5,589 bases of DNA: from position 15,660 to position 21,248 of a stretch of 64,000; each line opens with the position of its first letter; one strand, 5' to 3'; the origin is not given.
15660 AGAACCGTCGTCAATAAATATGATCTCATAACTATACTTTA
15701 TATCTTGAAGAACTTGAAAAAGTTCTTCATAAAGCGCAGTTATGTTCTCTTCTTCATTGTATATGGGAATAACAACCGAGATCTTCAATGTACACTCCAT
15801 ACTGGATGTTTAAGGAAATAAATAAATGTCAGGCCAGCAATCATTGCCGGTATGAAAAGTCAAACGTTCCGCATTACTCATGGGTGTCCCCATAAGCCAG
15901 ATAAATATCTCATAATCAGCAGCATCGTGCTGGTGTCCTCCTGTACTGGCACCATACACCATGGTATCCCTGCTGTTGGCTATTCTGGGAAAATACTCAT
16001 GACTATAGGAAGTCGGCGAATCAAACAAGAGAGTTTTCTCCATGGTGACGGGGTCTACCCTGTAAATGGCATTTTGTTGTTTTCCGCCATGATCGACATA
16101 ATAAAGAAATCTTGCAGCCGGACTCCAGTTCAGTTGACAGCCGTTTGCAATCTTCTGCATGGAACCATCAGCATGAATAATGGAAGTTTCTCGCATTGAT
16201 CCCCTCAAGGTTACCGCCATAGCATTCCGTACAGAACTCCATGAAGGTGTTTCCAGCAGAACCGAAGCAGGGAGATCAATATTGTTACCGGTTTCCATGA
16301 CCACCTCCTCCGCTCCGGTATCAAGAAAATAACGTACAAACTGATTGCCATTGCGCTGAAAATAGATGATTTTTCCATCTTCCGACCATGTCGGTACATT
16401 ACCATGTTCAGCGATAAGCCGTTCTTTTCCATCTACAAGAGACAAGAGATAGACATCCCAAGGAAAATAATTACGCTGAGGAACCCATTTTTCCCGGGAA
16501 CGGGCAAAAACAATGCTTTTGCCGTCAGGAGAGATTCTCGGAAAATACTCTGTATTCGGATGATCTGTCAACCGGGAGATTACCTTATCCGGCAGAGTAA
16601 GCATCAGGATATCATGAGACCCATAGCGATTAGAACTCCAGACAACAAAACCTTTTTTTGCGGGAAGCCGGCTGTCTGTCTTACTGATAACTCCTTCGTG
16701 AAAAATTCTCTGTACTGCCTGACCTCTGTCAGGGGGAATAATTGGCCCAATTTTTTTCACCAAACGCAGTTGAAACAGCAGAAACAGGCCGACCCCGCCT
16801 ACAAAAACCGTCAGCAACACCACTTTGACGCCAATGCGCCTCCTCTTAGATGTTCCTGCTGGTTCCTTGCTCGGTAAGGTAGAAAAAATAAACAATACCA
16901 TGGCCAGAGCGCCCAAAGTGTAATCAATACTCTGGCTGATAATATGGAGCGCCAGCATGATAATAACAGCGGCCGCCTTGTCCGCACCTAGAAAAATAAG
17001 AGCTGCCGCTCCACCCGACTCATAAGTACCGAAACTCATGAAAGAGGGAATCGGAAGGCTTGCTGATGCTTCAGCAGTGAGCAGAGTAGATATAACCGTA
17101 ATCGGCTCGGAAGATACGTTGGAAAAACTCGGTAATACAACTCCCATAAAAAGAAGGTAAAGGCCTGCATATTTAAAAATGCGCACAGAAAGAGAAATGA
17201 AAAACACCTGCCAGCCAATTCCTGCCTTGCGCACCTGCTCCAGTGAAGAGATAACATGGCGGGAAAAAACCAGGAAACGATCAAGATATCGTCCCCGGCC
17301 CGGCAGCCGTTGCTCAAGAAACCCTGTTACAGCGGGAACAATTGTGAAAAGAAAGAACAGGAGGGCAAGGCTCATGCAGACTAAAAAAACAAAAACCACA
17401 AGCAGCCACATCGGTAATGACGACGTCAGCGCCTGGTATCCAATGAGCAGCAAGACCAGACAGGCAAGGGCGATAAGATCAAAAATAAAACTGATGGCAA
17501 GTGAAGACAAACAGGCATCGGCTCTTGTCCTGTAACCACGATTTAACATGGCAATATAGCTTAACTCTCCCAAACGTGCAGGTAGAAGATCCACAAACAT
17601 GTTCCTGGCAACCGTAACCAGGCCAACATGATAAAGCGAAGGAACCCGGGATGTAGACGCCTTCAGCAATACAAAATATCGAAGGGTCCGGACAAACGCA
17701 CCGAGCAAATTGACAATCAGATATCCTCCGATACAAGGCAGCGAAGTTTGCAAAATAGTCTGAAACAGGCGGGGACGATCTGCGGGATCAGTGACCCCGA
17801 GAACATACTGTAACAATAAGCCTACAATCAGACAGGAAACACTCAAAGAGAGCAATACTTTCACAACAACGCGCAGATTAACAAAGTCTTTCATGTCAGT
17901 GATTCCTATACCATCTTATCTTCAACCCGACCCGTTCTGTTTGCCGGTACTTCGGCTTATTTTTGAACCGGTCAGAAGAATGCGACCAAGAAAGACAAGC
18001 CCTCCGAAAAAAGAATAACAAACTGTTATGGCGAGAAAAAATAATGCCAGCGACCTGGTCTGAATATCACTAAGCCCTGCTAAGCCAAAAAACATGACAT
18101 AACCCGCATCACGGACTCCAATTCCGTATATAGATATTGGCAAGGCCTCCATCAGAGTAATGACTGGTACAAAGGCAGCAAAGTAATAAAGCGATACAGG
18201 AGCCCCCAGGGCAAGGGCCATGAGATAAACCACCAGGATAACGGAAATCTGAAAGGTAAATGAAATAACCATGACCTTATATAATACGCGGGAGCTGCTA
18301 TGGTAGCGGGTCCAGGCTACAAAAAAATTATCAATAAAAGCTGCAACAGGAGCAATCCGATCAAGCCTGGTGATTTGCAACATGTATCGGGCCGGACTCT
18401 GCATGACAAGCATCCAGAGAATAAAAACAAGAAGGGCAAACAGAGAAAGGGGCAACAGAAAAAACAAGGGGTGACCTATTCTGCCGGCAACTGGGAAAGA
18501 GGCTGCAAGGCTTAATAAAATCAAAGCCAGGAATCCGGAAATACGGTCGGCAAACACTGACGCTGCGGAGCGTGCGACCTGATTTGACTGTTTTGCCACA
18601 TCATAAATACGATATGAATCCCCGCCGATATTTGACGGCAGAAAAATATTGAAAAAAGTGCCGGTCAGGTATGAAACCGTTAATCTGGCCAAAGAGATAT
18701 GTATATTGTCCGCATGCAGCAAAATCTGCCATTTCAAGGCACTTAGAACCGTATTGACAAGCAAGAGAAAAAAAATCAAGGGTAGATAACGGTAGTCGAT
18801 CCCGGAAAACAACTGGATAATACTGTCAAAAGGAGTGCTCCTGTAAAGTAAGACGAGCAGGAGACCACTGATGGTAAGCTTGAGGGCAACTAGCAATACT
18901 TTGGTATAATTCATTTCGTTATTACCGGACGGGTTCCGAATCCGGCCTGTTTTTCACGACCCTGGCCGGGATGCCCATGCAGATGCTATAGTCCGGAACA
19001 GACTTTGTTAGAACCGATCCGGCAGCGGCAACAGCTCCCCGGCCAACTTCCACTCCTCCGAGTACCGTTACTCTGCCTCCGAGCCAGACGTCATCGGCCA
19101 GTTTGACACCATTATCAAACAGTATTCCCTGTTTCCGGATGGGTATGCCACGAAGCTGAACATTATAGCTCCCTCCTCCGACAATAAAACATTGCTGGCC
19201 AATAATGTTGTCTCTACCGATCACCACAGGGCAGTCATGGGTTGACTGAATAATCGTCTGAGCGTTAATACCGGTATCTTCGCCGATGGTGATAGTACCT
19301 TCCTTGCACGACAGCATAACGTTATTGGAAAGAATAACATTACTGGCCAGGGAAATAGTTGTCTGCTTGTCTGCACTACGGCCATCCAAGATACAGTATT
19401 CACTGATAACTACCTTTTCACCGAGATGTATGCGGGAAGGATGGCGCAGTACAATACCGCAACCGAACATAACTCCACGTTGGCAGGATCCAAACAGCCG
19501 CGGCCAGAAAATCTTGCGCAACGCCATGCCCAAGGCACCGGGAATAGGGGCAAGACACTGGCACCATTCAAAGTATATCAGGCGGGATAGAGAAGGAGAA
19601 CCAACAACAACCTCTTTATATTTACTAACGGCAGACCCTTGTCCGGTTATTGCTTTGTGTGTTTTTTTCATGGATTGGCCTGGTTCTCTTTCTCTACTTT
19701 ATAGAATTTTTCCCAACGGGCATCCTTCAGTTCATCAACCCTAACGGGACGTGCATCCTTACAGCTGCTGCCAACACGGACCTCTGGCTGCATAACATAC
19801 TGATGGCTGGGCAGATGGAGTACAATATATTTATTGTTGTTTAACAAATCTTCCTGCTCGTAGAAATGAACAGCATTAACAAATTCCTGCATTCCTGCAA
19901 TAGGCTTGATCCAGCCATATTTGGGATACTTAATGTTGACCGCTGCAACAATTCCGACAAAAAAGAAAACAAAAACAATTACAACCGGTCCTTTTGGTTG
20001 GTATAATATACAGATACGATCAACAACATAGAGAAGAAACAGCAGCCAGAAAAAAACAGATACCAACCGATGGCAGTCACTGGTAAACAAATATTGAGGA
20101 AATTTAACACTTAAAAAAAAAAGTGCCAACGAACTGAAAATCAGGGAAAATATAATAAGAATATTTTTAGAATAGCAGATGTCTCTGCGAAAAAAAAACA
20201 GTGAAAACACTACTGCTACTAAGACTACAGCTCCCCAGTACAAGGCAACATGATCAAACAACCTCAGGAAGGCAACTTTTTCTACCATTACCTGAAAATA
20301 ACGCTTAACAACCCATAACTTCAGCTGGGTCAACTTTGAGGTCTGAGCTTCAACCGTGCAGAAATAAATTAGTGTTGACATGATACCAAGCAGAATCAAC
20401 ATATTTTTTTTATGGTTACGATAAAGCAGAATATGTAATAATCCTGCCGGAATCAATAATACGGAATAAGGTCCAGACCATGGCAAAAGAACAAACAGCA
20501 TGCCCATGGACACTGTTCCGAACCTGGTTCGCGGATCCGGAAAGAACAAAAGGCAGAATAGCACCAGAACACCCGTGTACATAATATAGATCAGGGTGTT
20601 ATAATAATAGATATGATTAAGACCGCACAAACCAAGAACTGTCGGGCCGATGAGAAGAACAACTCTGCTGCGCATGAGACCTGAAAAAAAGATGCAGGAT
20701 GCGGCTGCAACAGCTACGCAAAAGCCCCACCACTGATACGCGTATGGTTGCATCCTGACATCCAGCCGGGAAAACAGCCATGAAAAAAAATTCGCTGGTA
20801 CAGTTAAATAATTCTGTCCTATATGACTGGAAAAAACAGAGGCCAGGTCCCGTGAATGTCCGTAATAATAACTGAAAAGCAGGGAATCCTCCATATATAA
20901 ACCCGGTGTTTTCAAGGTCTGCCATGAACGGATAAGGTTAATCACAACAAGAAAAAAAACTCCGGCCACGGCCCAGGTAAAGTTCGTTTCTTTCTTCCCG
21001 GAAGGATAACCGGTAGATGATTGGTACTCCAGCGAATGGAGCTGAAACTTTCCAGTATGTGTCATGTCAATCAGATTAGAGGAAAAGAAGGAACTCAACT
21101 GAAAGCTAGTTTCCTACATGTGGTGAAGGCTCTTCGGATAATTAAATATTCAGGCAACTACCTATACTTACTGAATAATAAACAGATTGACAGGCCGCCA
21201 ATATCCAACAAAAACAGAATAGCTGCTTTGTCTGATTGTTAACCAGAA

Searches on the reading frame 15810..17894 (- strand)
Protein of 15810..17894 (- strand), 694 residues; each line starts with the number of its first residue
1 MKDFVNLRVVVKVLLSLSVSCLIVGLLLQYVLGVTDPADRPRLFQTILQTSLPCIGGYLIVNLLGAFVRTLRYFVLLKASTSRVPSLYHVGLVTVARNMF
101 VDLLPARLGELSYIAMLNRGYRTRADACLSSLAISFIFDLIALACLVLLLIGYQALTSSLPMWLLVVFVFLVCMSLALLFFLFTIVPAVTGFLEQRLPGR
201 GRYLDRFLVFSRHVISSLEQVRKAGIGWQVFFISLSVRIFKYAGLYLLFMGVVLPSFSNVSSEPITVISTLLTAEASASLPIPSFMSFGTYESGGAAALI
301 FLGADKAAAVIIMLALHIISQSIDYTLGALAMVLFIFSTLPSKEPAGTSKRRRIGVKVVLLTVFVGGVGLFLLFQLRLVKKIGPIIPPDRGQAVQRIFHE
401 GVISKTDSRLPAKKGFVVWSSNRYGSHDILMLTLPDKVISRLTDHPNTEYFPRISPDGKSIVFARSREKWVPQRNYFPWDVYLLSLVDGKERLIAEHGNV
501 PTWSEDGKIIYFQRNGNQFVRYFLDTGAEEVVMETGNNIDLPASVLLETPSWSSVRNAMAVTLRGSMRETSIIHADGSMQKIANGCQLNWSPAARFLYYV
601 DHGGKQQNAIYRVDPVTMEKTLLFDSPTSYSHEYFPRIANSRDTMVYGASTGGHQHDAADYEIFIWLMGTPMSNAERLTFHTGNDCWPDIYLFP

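Call 3: search_protein_families(library=pfam, proteins=[window:15810-17894:-], max_evalue=0.01)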
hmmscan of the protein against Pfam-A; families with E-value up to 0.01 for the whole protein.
window:15810-17894:- (694 aa): 2 families
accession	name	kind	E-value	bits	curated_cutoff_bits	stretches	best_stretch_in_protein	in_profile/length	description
PF03706.18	LPG_synthase_TM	-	1.5e-18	67.8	33.4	1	19-322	3-296/302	Lysylphosphatidylglycerol synthase TM region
PF07676.18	PD40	-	3.8e-14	52.6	20.9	1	441-468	3-30/38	WD40-like Beta Propeller Repeat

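Call 5: search_protein_families(library=ncbifam, proteins=[window:15810-17894:-], max_evalue=1)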
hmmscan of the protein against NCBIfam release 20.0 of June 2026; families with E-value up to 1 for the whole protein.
window:15810-17894:- (694 aa): 4 families
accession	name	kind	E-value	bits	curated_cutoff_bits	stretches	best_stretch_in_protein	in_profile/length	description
TIGR02800.1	propeller_TolB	equivalog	3.5e-10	39.4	343.15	1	417-519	293-389/418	Tol-Pal system beta propeller repeat protein TolB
NF033523.0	lasso_peptidase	equivalog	0.0017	17.2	400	1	446-509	18-80/638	Atxe2 family lasso peptide isopeptidase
NF003124.0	PRK04043.1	equivalog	0.0059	15.4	428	1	395-467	314-388/419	Tol-Pal system protein TolB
TIGR04275.1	beta_prop_Msarc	repeat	0.021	14.6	85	1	417-434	21-38/40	beta-propeller repeat protein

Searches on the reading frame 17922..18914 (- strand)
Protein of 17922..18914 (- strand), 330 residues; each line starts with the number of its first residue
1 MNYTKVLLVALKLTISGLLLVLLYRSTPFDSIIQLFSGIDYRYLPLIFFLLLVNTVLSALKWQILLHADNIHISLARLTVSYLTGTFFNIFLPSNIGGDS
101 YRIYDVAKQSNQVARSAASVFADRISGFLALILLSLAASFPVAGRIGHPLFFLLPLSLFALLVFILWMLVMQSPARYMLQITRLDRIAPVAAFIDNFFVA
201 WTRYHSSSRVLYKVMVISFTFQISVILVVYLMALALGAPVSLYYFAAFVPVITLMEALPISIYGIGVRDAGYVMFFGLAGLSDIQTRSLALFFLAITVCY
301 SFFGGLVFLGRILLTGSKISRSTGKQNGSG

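Call 3: search_protein_families(library=pfam, proteins=[window:17922-18914:-], max_evalue=0.01)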
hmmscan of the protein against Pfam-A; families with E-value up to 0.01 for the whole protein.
window:17922-18914:- (330 aa): 1 family
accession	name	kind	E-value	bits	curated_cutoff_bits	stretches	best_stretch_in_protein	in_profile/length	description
PF03706.18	LPG_synthase_TM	-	2.6e-38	132.6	33.4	1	9-298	1-295/302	Lysylphosphatidylglycerol synthase TM region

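Call 5: search_protein_families(library=ncbifam, proteins=[window:17922-18914:-], max_evalue=1)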
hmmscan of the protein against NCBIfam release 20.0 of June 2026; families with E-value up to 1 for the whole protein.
window:17922-18914:- (330 aa): 1 family
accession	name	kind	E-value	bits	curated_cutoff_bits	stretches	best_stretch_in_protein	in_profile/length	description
TIGR00374.1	TIGR00374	subfamily_domain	1.4e-18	67.4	43.2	1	18-297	8-298/323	flippase-like domain-containing protein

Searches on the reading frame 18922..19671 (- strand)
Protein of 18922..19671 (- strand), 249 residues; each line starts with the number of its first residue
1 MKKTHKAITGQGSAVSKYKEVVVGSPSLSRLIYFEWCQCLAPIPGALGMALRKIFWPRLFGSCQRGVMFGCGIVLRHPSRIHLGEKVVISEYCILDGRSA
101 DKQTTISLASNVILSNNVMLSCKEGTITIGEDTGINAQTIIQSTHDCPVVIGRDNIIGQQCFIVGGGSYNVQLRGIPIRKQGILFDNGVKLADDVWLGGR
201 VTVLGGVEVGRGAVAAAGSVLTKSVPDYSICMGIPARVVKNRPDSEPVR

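Call 3: search_protein_families(library=pfam, proteins=[window:18922-19671:-], max_evalue=0.01)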
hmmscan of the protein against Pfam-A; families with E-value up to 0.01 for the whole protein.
window:18922-19671:- (249 aa): 2 families
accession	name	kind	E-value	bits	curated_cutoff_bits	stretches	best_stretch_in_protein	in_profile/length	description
PF00132.30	Hexapep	-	1.6e-07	31.1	27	1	188-223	1-36/36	Bacterial transferase hexapeptide (six repeats)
PF14602.12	Hexapep_2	-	1.6e-05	25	27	1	193-223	6-34/34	Hexapeptide repeat of succinyl-transferase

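Call 5: search_protein_families(library=ncbifam, proteins=[window:18922-19671:-], max_evalue=1)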
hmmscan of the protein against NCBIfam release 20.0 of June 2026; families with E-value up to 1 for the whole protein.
window:18922-19671:- (249 aa): 45 families (the best 25 are shown)
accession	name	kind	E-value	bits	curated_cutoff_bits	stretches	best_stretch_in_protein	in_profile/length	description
NF007797.0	PRK10502.1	subfamily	1.9e-18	66.7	192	2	127-243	73-180/183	WcaF family extracellular polysaccharide biosynthesis acetyltransferase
NF007240.0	PRK09677.1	equivalog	1.4e-17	63.9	243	2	150-242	87-184/192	putative lipopolysaccharide biosynthesis O-acetyl transferase WbbJ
TIGR03308.1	phn_thr-fam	hypoth_equivalog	2.5e-13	50.3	201.65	1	188-242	108-162/204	phosphonate metabolim protein, transferase hexapeptide repeat family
NF041874.1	EPS_EpsC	equivalog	2.5e-13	50.1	150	1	145-241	78-166/168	serine O-acetyltransferase EpsC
TIGR03532.1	DapD_Ac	equivalog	3.3e-13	49.8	231.75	1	125-241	105-213/231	2,3,4,5-tetrahydropyridine-2,6-dicarboxylate N-acetyltransferase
NF000311.1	Vat_ABCDEFH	equivalog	7.9e-13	48.4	300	1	187-246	109-168/201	Vat family streptogramin A O-acetyltransferase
NF007076.0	PRK09527.1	equivalog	4.3e-12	45.9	347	1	110-242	60-185/203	galactoside O-acetyltransferase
NF038307.1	EPS_acetyl_HpsU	equivalog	5.6e-12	45.6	305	2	127-241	72-177/178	hormogonium polysaccharide biosynthesis acetyltransferase HpsU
NF000097.1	stregram_VatC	exception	3e-11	43.6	425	1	187-244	117-174/212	streptogramin A O-acetyltransferase Vat(C)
NF007499.0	PRK10092.1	equivalog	4.8e-11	42.8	314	1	146-241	91-182/183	maltose O-acetyltransferase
TIGR04008.1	WcaF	equivalog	7.8e-11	42.2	326.3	1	127-242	72-178/180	colanic acid biosynthesis acetyltransferase WcaF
NF000147.1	stregram_VatF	exception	9.2e-11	41.6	400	1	183-246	115-178/221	streptogramin A O-acetyltransferase Vat(F)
NF008349.0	PRK11132.1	equivalog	1.1e-10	41.1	397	1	143-243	156-248/273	serine O-acetyltransferase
NF033468.1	stregram_VatI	exception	6.4e-10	39.1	415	1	191-245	115-169/208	streptogramin A O-acetyltransferase Vat(I)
NF050158.1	CarbAnhydGPos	equivalog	6.9e-10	38.8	250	1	107-241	11-142/172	gamma carbonic anhydrase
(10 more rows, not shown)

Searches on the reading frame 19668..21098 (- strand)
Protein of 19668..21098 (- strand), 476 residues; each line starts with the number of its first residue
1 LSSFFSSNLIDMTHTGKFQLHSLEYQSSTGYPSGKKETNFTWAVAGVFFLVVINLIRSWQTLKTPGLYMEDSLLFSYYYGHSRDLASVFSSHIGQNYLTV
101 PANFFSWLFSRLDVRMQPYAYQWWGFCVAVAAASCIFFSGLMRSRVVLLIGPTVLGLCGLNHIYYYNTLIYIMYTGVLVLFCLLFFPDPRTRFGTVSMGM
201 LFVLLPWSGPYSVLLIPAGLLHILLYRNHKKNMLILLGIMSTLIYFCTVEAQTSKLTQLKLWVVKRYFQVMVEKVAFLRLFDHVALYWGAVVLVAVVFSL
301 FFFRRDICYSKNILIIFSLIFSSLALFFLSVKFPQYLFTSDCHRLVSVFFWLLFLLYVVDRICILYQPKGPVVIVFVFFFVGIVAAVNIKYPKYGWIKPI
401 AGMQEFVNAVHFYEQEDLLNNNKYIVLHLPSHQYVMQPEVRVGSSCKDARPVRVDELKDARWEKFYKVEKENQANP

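Call 3: search_protein_families(library=pfam, proteins=[window:19668-21098:-], max_evalue=0.01)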
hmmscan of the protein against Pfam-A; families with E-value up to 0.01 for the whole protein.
window:19668-21098:- (476 aa): 0 families

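Call 5: search_protein_families(library=ncbifam, proteins=[window:19668-21098:-], max_evalue=1)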
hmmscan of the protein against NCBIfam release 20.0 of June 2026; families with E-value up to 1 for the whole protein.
window:19668-21098:- (476 aa): 1 family
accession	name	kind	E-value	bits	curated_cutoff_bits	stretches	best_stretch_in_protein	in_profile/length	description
NF040525.1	SrtB_LPKTxSAVK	exception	0.15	11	200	1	406-436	136-166/261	class B sortase, LPKTxAVK-specific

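Call 8: search_protein_families(library=pfam, proteins=[window:19668-21098:-], max_evalue=10)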
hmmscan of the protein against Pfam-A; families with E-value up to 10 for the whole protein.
window:19668-21098:- (476 aa): 1 family
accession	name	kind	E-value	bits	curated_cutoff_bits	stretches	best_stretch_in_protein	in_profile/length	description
PF14036.11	YlaH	-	0.016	16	27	1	283-334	7-57/76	YlaH-like protein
